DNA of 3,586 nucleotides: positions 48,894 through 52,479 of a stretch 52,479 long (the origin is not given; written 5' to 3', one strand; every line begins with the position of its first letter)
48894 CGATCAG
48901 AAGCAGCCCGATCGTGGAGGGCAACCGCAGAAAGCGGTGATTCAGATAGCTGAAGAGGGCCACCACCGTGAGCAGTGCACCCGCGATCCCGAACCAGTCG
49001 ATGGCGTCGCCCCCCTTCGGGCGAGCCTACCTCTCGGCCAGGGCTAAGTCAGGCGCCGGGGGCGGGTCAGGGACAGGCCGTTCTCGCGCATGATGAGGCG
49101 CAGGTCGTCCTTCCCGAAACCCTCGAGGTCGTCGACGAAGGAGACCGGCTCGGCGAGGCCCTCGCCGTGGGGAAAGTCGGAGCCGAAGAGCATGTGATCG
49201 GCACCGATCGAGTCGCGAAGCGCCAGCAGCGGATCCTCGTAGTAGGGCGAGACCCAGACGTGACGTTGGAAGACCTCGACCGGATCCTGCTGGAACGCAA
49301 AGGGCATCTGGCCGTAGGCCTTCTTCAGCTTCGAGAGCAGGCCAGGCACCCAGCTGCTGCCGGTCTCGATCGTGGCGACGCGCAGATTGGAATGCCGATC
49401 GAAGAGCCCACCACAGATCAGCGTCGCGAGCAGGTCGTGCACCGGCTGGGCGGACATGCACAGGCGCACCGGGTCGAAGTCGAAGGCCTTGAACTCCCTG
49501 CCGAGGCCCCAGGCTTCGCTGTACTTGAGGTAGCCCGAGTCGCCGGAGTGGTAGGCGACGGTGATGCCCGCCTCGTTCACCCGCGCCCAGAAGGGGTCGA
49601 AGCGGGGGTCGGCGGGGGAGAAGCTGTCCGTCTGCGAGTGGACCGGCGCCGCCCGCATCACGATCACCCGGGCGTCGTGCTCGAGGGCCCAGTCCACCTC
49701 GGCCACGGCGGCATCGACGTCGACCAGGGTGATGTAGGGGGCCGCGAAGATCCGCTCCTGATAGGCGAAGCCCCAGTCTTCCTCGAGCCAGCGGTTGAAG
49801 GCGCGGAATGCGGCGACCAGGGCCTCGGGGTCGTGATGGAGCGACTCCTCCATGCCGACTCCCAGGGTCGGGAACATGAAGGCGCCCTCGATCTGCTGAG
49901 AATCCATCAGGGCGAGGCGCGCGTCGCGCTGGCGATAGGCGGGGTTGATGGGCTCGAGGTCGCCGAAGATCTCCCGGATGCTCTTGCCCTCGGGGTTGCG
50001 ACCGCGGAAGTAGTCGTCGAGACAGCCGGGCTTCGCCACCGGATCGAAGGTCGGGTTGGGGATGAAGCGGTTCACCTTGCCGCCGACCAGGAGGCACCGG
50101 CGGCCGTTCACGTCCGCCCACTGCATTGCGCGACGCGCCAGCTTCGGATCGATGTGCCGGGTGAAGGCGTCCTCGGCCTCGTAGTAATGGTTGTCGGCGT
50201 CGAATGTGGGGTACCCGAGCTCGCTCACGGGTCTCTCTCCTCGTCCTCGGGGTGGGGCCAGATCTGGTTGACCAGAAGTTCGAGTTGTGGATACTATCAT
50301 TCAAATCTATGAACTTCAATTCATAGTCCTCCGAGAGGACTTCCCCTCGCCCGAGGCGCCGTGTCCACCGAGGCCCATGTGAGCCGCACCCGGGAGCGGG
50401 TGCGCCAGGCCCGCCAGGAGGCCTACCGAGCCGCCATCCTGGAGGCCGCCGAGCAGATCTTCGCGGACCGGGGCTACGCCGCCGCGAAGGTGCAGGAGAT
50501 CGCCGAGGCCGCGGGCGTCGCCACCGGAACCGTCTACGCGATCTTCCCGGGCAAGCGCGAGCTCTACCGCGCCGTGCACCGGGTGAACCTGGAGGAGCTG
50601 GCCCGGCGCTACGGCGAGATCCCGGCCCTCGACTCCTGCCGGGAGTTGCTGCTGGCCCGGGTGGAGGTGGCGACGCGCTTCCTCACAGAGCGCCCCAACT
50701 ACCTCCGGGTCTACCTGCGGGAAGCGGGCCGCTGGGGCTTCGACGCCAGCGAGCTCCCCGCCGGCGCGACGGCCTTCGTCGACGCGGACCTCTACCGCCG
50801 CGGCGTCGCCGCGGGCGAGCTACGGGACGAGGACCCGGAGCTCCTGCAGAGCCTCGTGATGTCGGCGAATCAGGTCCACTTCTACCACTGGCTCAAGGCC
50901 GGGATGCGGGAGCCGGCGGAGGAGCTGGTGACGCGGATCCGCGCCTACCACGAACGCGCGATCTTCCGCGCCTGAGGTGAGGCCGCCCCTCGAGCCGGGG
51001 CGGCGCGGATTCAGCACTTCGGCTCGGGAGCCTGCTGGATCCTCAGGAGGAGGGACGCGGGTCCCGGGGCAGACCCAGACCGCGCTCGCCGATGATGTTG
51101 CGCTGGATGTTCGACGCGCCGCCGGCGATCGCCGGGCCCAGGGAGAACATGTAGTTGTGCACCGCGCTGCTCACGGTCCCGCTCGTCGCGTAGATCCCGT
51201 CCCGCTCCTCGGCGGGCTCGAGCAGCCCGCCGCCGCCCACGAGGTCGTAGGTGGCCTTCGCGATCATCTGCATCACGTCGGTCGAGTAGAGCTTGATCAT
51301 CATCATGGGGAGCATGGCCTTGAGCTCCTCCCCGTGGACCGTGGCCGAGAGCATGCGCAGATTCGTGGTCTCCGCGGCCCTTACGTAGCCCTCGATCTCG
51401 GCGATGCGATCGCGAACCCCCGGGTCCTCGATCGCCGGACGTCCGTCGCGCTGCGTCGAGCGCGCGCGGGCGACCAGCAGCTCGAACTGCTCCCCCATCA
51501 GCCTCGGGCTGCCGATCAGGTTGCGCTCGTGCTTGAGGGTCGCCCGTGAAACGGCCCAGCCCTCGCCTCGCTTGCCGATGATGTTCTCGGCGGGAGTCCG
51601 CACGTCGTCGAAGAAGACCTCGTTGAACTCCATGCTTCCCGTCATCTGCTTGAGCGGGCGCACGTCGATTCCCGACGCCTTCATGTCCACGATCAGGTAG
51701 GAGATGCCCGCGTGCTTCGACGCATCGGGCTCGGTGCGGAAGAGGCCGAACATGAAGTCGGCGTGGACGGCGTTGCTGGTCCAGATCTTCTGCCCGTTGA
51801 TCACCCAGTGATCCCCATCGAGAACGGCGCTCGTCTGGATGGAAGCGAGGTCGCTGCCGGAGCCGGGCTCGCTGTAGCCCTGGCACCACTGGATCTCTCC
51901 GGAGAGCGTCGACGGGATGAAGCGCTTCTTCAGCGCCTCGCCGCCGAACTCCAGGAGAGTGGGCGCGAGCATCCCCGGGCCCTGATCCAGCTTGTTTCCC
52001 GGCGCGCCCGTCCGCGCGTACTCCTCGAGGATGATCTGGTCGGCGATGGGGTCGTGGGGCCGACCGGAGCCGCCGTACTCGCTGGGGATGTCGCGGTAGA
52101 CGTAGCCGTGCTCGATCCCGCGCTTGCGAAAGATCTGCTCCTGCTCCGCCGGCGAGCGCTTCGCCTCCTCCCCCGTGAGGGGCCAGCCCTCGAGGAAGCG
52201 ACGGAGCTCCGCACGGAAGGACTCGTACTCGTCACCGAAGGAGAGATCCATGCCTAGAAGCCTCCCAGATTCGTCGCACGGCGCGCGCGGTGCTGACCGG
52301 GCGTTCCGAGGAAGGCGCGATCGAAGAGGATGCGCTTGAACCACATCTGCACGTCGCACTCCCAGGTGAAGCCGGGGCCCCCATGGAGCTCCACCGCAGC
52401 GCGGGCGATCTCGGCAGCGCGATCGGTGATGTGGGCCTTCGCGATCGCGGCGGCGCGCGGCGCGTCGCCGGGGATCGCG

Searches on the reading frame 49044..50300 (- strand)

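Call 54: search_protein_families(library=pfam, proteins=[window:49044-50300:-], max_evalue=0.00001)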
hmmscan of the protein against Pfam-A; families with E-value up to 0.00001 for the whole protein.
window:49044-50300:- (418 aa): 1 family
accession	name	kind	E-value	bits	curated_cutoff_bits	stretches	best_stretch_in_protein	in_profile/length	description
PF04909.20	Amidohydro_2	-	7.5e-14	52.6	26.4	1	164-407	61-282/289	Amidohydrolase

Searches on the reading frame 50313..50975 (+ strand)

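Call 94: search_protein_families(library=pfam, proteins=[window:50313-50975:+], max_evalue=0.01)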
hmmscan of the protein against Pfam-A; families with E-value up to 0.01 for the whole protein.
window:50313-50975:+ (220 aa): 2 families
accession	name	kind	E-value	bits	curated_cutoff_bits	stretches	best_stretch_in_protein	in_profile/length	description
PF00440.29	TetR_N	-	2.2e-16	59.8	24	1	42-88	1-47/47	Bacterial regulatory proteins, tetR family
PF17932.6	TetR_C_24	-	0.0047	17.6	26.4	0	110-208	5-105/114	Tetracyclin repressor-like, C-terminal domain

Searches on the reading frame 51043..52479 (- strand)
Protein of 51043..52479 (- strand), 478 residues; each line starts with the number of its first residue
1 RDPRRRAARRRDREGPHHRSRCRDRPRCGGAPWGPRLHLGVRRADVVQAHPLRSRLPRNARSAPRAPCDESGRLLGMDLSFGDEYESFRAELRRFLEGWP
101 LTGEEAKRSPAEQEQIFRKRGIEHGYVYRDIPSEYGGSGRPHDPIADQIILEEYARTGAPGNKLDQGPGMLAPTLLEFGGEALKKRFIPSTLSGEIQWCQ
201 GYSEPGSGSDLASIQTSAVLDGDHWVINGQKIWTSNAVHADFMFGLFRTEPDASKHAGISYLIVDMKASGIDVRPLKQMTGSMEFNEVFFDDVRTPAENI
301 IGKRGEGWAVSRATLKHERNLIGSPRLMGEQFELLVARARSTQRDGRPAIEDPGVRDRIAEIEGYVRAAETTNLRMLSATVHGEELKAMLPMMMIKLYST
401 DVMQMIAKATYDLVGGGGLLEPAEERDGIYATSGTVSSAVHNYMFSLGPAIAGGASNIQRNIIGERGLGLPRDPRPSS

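Call 54: search_protein_families(library=pfam, proteins=[window:51043-52479:-], max_evalue=0.00001)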
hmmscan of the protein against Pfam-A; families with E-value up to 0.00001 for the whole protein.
window:51043-52479:- (478 aa): 3 families
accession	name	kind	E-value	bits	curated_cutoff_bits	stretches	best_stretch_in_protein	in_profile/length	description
PF02770.24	Acyl-CoA_dh_M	-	1.2e-21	77.1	33.3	1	199-293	1-97/97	Acyl-CoA dehydrogenase, middle domain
PF00441.29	Acyl-CoA_dh_1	-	1.6e-21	77.4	22.4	1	305-467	1-149/150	Acyl-CoA dehydrogenase, C-terminal domain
PF02771.21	Acyl-CoA_dh_N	-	2.1e-11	44.6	22.9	1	83-195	2-113/113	Acyl-CoA dehydrogenase, N-terminal domain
